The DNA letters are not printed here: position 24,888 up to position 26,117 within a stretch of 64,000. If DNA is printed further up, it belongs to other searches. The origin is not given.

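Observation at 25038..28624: Split ATPase + DUF4435/TOPRIM pair (PARIS/OLD-like) in divergent operons with a sigma factor and a nucleotidyltransferase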

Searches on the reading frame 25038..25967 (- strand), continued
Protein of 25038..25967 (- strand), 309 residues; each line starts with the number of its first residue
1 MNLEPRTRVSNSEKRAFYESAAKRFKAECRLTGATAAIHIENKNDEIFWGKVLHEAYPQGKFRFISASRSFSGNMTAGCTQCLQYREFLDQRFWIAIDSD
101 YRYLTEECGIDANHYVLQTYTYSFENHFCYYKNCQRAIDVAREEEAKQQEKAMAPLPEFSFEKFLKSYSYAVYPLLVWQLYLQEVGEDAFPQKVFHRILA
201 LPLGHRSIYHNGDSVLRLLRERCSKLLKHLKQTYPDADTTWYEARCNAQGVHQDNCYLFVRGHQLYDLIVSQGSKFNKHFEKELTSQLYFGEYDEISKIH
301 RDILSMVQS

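Call 30: fold_search(model_id=the predicted structure, library=pdb)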
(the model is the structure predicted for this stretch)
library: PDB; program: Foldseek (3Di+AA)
matches with E <= 10: 141; with E <= 0.001: 0
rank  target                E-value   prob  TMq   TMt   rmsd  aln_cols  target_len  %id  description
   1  8v46_D                6.1e-03  0.99  0.39  0.39  12.7       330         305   14  CryoEM structure of AriA-AriB complex (Form I) (released 2024-06-26)
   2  8ux9_A                6.8e-03  0.97  0.33  0.33  14.6       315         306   14  Asymmetric unit of the PARIS Immune Complex at 3.2 Angstrom Resolution (released 2024-09-18)
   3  7bjq_A                4.9e-01  0.12  0.21  0.16  18.5       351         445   12  Crystal structure of RecJCdc45 from Methanothermobacter thermoautotroficus in complex with ssDNA (released 2022-07-27)
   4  9h4x                  5.4e-01  0.07  0.16  0.14  18.0       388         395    9  Crystal structure of Ni2+ dependent glycerol-1-phosphate dehydrogenase AraM from Bacillus subtilis (released 2025-11-05)
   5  7bhi_B                8.5e-01  0.25  0.18  0.13  11.6       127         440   12  Crystal structure of RecJ-Cdc45 from Methanothermobacter Thermoautotrophicus (released 2022-07-20)
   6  7bhi_A                9.9e-01  0.08  0.21  0.16  18.3       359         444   12  Crystal structure of RecJ-Cdc45 from Methanothermobacter Thermoautotrophicus (released 2022-07-20)
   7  3b48_E                1.1e+00  0.11  0.11  0.21   7.3        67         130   15  Crystal structure of unknown function protein EF1359 (released 2007-11-06)
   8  7e15_D                1.3e+00  0.15  0.17  0.13  11.8       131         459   11  Protein ternary complex working for DNA replication initiation (released 2021-10-06)
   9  3b48_A                1.6e+00  0.12  0.12  0.23   6.5        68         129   13  Crystal structure of unknown function protein EF1359 (released 2007-11-06)
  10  5x4h                  1.7e+00  0.06  0.21  0.15  20.8       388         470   10  The crystal structure of Pyrococcus furiosus RecJ (wild-type) (released 2018-02-14)
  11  5vg6_B                1.9e+00  0.08  0.14  0.14  10.6       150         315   11  Crystal structure of D-isomer specific 2-hydroxyacid dehydrogenase from Xanthobacter autotrophicus Py2 in complex with (released 2017-04-26)
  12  5ghr_A                2.0e+00  0.11  0.15  0.11  11.8       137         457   10  DNA replication protein (released 2016-10-12)
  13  5f56_A                2.2e+00  0.06  0.19  0.10  19.5       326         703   12  Structure of RecJ complexed with DNA and SSB-ct (released 2016-06-15)
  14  1tc1_A                2.4e+00  0.13  0.18  0.28  12.8       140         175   14  A 1.4 ANGSTROM CRYSTAL STRUCTURE FOR THE HYPOXANTHINE PHOSPHORIBOSYLTRANSFERASE OF TRYPANOSOMA CRUZI (released 1999-10-07)
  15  3b48_C                2.4e+00  0.10  0.13  0.23   6.1        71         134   13  Crystal structure of unknown function protein EF1359 (released 2007-11-06)
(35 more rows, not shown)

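Call 58: find_related_loci(query=A1, collection=viral_contigs, flank=8000)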
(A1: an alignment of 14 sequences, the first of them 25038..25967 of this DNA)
Query A1 (309 aa) in viral_contigs; peptide patterns used: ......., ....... (x = any residue, [..] = any of these).
81 stretches matched a pattern, but none encodes a relative of the query by tblastn (E <= 1e-3).

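Call 59: search_dna_similar(query=window:25038-25967:-, collection=phages, mode=protein, max_evalue=0.001, max_rows=10)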
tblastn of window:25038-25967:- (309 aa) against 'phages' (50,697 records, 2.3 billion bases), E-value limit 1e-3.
No match.

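Call 60: search_dna_similar(query=window:25038-25967:-, collection=plasmids, mode=protein, max_evalue=0.001, max_rows=10)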
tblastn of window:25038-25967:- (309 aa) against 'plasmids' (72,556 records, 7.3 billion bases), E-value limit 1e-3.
Records with a match: 13; places in all: 13; records where one place covers at least 80% of the query: 6.
Best place of each record, by identity: <60% 13.
By first word of the organism name: Escherichia 7; Klebsiella 3; Phocaeicola 1; Enterobacter 1; Bacteroides 1.
By predicted mobility (MOB-suite, as given by PLSDB): mobilizable 8; non-mobilizable 5.
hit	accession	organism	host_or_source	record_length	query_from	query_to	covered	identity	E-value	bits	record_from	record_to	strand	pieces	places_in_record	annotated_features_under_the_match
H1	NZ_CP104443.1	Escherichia coli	cell culture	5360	3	270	87%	24.4%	4e-5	52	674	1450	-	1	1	hypothetical protein | AAA family ATPase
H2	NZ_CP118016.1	Escherichia coli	Homo sapiens,pure cell culture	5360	3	270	87%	24.4%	4e-5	52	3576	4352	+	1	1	hypothetical protein | AAA family ATPase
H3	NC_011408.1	Escherichia coli SE11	-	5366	3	270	87%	24.4%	4e-5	52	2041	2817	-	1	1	hypothetical protein | AAA family ATPase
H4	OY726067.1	Phocaeicola massiliensis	-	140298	16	270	83%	25.6%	2e-9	66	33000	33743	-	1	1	none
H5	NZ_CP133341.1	Enterobacter hormaechei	hospital sample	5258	3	270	87%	23.7%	3e-5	53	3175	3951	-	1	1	hypothetical protein | AAA family ATPase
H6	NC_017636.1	Escherichia coli W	-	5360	33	270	77%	24.9%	2e-4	50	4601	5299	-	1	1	hypothetical protein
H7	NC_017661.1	Escherichia coli KO11FL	-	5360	33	270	77%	24.9%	2e-4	50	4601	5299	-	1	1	hypothetical protein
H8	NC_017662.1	Escherichia coli W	-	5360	33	270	77%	24.9%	2e-4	50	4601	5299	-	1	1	hypothetical protein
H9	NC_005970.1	Escherichia coli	-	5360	33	270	77%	24.8%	6e-4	49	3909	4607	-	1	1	none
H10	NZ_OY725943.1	Bacteroides finegoldii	-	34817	7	272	86%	21.8%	6e-8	61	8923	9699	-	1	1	DUF4435 domain-containing protein | AAA family ATPase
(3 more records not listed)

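Call 62: search_protein_families(library=padloc, proteins=[L036:9171-9998:+, L036:10007-10957:+, L054:9003-9845:+, L054:9971-10999:+, L015:9147-9968:+, L015:10001-10963:+, L045:9219-10022:+, L045:10019-10951:+], max_evalue=1e-15)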
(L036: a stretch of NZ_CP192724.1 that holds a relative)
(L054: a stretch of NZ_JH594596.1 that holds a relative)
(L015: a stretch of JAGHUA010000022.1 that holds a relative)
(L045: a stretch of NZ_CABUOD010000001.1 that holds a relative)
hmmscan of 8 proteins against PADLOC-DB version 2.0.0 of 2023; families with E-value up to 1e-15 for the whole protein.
L036:9171-9998:+ (275 aa): 25 families
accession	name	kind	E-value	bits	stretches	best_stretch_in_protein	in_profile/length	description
PDLC04164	AriA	-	9.7e-88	292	1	2-272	5-251/253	-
PDLC00289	PtuA1|PtuA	-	1.4e-29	101.4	1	1-260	1-295/404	AAA ATPase domain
PDLC02980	AriA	-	4.7e-27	93.7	1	83-257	139-303/304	-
PDLC02979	AriA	-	4.8e-27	93.7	1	105-256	213-372/373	-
PDLC04135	mad3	-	5.2e-24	83.5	0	144-269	201-338/374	mads_3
PDLC00271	PtuA1|PtuA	-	9e-24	82.8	0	145-270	201-335/421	AAA ATPase domain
PDLC02981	AriAB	-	3.5e-22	76.9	0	170-263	286-383/694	-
PDLC02913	ATPase_I-A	-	2.1e-20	71.3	0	107-257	249-407/508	-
PDLC00303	PtuA1|PtuA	-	2e-19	68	0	114-257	135-282/386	AAA ATPase domain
PDLC03878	NsnB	-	4.2e-19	67.5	1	25-257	22-281/345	-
PDLC00281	PtuA1|PtuA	-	1.3e-18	65.4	0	212-256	288-332/448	AAA ATPase domain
PDLC00305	PtuA1|PtuA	-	2.4e-18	64.7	0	141-257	158-288/392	AAA ATPase domain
PDLC04175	HEC-01A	-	2.4e-18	64.3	0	140-257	198-312/363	-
PDLC00285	PtuA1|PtuA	-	2.5e-18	64.5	1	79-257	167-330/432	AAA ATPase domain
PDLC00278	PtuA1|PtuA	-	1.1e-17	62.5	0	142-259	202-333/436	AAA ATPase domain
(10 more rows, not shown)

L036:10007-10957:+ (316 aa): 2 families
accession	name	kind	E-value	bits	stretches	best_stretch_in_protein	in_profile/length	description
PDLC04165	AriB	-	1.3e-79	265.7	1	5-314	3-286/289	-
PDLC02983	AriB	-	4.4e-21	74.1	1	27-264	3-233/236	-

L054:9003-9845:+ (280 aa): 13 families
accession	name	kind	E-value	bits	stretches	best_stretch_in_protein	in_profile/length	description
PDLC04164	AriA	-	1.2e-98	327.7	1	1-276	1-251/253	-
PDLC00289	PtuA1|PtuA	-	1.1e-29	101.8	1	116-263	142-294/404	AAA ATPase domain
PDLC02979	AriA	-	1.3e-24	85.7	1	137-259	240-371/373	-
PDLC02980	AriA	-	4e-22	77.6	1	118-260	156-302/304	-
PDLC00271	PtuA1|PtuA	-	1e-19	69.4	0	152-275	210-336/421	AAA ATPase domain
PDLC00278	PtuA1|PtuA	-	2e-18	64.9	0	149-260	204-330/436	AAA ATPase domain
PDLC04135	mad3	-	2.1e-17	61.7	0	151-269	214-334/374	mads_3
PDLC00298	PtuA1|PtuA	-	2.2e-17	61.3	0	159-270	210-334/423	AAA ATPase domain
PDLC00274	PtuA1|PtuA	-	2.7e-16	57.9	1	155-258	241-346/438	AAA ATPase domain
PDLC00273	PtuA1|PtuA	-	4e-16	57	0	184-266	190-274/375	AAA ATPase domain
PDLC00305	PtuA1|PtuA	-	4.6e-16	57.1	0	9-260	6-287/392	AAA ATPase domain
PDLC00290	PtuA1|PtuA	-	5.1e-16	57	0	192-259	242-311/414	AAA ATPase domain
PDLC00281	PtuA1|PtuA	-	6.3e-16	56.5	0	216-261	288-333/448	AAA ATPase domain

L054:9971-10999:+ (342 aa): 2 families
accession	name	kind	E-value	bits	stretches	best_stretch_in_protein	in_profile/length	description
PDLC04165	AriB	-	3.3e-94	313.6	1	14-318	6-286/289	-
PDLC02983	AriB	-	5.3e-30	103.3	1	35-271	5-233/236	-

L015:9147-9968:+ (273 aa): 25 families
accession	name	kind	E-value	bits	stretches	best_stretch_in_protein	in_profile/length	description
PDLC04164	AriA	-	2.2e-83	277.7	1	3-272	5-252/253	-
PDLC00289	PtuA1|PtuA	-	5.6e-29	99.4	1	119-266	149-302/404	AAA ATPase domain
PDLC04135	mad3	-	1.6e-24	85.2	1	107-268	194-338/374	mads_3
PDLC02979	AriA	-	3.7e-24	84.2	1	147-255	257-372/373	-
PDLC00305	PtuA1|PtuA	-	6e-24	83.1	0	149-258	169-290/392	AAA ATPase domain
PDLC02980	AriA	-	2.8e-23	81.3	1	149-256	220-303/304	-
PDLC00283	PtuA1|PtuA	-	2.2e-20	71.2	0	145-258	233-346/448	AAA ATPase domain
PDLC00271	PtuA1|PtuA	-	3.8e-20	70.8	0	148-268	203-334/421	AAA ATPase domain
PDLC00278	PtuA1|PtuA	-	2.4e-19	67.9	0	169-266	229-341/436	AAA ATPase domain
PDLC00273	PtuA1|PtuA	-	2.7e-19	67.4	1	163-267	174-280/375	AAA ATPase domain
PDLC02913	ATPase_I-A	-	9.8e-19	65.8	0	139-256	275-407/508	-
PDLC00295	PtuA1|PtuA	-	1e-18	65.7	1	131-269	196-347/451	AAA ATPase domain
PDLC00285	PtuA1|PtuA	-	3.1e-18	64.2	1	164-270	231-343/432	AAA ATPase domain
PDLC00274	PtuA1|PtuA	-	4.5e-18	63.8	0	148-257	238-350/438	AAA ATPase domain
PDLC04214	HEC-02A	-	6.9e-18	63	0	123-252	146-278/338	-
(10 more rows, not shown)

L015:10001-10963:+ (320 aa): 2 families
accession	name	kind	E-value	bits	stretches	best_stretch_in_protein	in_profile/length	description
PDLC04165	AriB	-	4.3e-85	283.7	1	15-314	4-284/289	-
PDLC02983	AriB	-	3.5e-23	81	1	39-273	6-234/236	-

L045:9219-10022:+ (267 aa): 30 families (the best 25 are shown)
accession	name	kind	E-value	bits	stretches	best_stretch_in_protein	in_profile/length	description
PDLC04164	AriA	-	2.1e-81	271.2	1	3-265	6-252/253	-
PDLC00289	PtuA1|PtuA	-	3.4e-27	93.5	1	119-251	155-294/404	AAA ATPase domain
PDLC00271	PtuA1|PtuA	-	5.5e-26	90.1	1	152-260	214-333/421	AAA ATPase domain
PDLC02980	AriA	-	4.7e-25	87.2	1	172-249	225-303/304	-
PDLC02979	AriA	-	7.8e-24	83.2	1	94-248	199-372/373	-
PDLC00303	PtuA1|PtuA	-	8.1e-23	79.1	1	166-248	197-281/386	AAA ATPase domain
PDLC00273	PtuA1|PtuA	-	2.5e-22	77.5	1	106-257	125-277/375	AAA ATPase domain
PDLC00305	PtuA1|PtuA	-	8.5e-22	76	0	130-249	162-288/392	AAA ATPase domain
PDLC04135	mad3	-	1.9e-21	75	0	143-261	217-338/374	mads_3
PDLC00299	PtuA1|PtuA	-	3.8e-20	70.3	0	207-249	379-421/535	AAA ATPase domain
PDLC00278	PtuA1|PtuA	-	4.9e-20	70.2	0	90-252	171-334/436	AAA ATPase domain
PDLC02913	ATPase_I-A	-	9.8e-19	65.8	0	108-249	248-407/508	-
PDLC00283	PtuA1|PtuA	-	1.1e-18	65.6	1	100-250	196-345/448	AAA ATPase domain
PDLC00285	PtuA1|PtuA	-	1.8e-18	65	1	165-249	241-330/432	AAA ATPase domain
PDLC02981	AriAB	-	3.8e-18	63.5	0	169-256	291-384/694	-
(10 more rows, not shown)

L045:10019-10951:+ (310 aa): 2 families
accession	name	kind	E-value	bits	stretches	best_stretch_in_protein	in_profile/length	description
PDLC04165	AriB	-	4.8e-74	247.4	1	5-308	3-286/289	-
PDLC02983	AriB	-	6.6e-28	96.4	1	28-262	4-232/236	-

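Call 70: search_protein_representatives(protein=window:25038-25967:-)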
Query: 309 residues. Proteins with E-value up to 0.001 (for the whole library): 471; up to 1e-10: 250; up to 1e-30: 38. The best 150 are listed.
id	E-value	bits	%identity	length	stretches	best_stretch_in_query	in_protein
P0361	6.0e-87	308.5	52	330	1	1-285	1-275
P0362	1.4e-53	199.0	41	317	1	14-285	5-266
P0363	2.6e-51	191.5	41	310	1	12-283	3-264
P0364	4.0e-48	181.0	41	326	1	16-270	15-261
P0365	4.8e-48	180.8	43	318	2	35-276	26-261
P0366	5.4e-48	180.6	35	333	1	10-280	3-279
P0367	3.2e-47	178.0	41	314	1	19-269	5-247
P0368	2.4e-46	175.2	37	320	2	17-276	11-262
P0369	3.2e-44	168.2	34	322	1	9-278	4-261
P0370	5.3e-44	167.5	39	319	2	14-276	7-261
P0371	2.0e-43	165.6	35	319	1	16-287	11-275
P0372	2.0e-43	165.6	36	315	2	14-301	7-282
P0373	3.2e-43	164.9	37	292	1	16-303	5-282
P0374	9.6e-43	163.4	35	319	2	14-276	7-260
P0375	3.7e-42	161.4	37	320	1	12-272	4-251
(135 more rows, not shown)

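Call 80: search_protein_families(library=pfam, proteins=[L036:1429-4191:-, L036:4195-6297:-, L036:6561-8006:-, L036:8152-9021:+, L036:11092-11532:-, L036:11889-12608:-, L036:12851-13426:+, L036:13426-14307:+, L036:14997-15713:-, L036:16249-17136:-], max_evalue=0.0001)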
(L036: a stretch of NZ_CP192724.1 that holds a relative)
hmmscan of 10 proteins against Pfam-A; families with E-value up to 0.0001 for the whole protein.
L036:1429-4191:- (920 aa): 6 families
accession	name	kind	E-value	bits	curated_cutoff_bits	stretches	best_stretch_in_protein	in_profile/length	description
PF00656.27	Peptidase_C14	-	5.7e-24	85.5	21.4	1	670-901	2-225/233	Caspase domain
PF13428.12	TPR_14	-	3e-11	43.3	23.5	0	244-279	8-43/44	Tetratricopeptide repeat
PF07705.17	CARDB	-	3.2e-08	34.1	22.7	0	408-479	9-74/101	CARDB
PF14559.12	TPR_19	-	5.7e-08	33.4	25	0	182-246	4-68/68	Tetratricopeptide repeat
PF13432.12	TPR_16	-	1e-07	32.7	32.7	0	225-269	19-63/65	Tetratricopeptide repeat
PF13431.12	TPR_17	-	9.3e-05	22.8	24.4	0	227-257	3-33/34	Tetratricopeptide repeat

L036:4195-6297:- (700 aa): 14 families
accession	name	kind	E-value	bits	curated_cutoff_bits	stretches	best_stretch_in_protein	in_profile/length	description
PF25174.1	Beta-prop_THOC3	-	2.2e-17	63.4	305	1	75-278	49-247/272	THOC3 beta-propeller domain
PF23414.1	Beta-prop_EML_2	-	1.1e-15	58.2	90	1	169-282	5-119/266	Echinoderm microtubule-associated protein second beta-propeller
PF24814.1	WD40_Prp19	-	1.6e-13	50.8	320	1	126-261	140-277/281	Prp19 WD40 domain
PF24817.1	WD40_WDHD1_1st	-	3.5e-13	49.8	109.9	1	126-275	10-159/291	WDHD1 first WD40 domain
PF25168.1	Beta-prop_WDR36-Utp21_2nd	-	2.6e-10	40.6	84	1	94-276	86-272/335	WDR36/Utp21 second beta-propeller domain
PF24807.1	WD40_CDC20-Fz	-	9.3e-10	38.7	200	1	172-252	18-101/292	CDC20/Fizzy WD40 domain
PF12894.13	ANAPC4_WD40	-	9e-08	32.7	22.9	0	209-278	2-72/91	Anaphase-promoting complex subunit 4 WD40 domain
PF25172.1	Beta-prop_WDR3_2nd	-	9.6e-07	28.7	140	1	167-274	4-110/293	WDR3 second beta-propeller domain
PF25173.1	Beta-prop_WDR3_1st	-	1.4e-06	28.6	154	0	177-317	3-141/184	WDR3 first beta-propeller domain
PF21029.3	RMC1_N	-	2.1e-06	28.2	27.3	0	38-113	5-81/119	Regulator of MON1-CCZ1 complex, N-terminal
PF24796.1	WDR55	-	3.1e-06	26.9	200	1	73-245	8-180/296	WDR55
PF04053.20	B-prop_COPA_B_2nd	-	2.5e-05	24.3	57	0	95-223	3-127/248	COPA/B second beta-propeller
PF13570.13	Beta-prop_ACSF4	-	2.9e-05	24.1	133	0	121-279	133-295/329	Beta-alanine-activating enzyme, beta-propeller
PF24805.1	EIF3I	-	7.9e-05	22.4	200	0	173-224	64-115/324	EIF3I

L036:6561-8006:- (481 aa): 3 families
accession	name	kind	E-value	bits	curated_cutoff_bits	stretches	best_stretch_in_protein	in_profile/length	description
PF01743.26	PolyA_pol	-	2.9e-28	99.2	23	1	32-160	1-126/126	Poly A polymerase head domain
PF12627.12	PolyA_pol_RNAbd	-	2.4e-18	66.1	22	1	187-246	1-60/64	Probable RNA and SrmB- binding site of polymerase A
PF01966.28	HD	-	4.5e-13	50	22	1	264-381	2-111/116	HD domain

L036:8152-9021:+ (289 aa): 0 families

L036:11092-11532:- (146 aa): 1 family
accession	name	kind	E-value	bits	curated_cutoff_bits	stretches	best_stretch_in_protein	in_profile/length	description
PF00313.28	CSD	-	3.5e-13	49.7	27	1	85-142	3-64/66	'Cold-shock' DNA-binding domain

L036:11889-12608:- (239 aa): 1 family
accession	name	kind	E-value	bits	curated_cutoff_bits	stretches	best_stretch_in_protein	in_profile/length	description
PF06114.19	Peptidase_M78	-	1.4e-11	44.7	22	1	90-203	3-111/123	IrrE N-terminal-like domain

L036:12851-13426:+ (191 aa): 1 family
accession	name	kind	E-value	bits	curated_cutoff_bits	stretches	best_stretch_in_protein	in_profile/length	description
PF13338.12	AbiEi_4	-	1.5e-06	28.6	25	1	9-47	9-48/49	Transcriptional regulator, AbiEi antitoxin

L036:13426-14307:+ (293 aa): 1 family
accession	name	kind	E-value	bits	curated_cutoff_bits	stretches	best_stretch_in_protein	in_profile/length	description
PF08843.17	AbiEii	-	2.6e-45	155.7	22.5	1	38-270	1-233/238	Nucleotidyl transferase AbiEii toxin, Type IV TA system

L036:14997-15713:- (238 aa): 1 family
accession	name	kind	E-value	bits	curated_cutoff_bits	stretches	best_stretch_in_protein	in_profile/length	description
PF19567.5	CpsB_CapC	-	7.1e-14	52.2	27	1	10-195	3-193/234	Capsular polysaccharide synthesis, CpsB/CapC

L036:16249-17136:- (295 aa): 2 families
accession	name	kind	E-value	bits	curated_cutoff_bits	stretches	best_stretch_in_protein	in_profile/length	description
PF00483.29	NTP_transferase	-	6.7e-76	255.5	21.2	1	2-241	1-243/245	Nucleotidyl transferase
PF12804.13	NTP_transf_3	-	2.6e-09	37.9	27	1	3-125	1-112/160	MobA-like NTP transferase domain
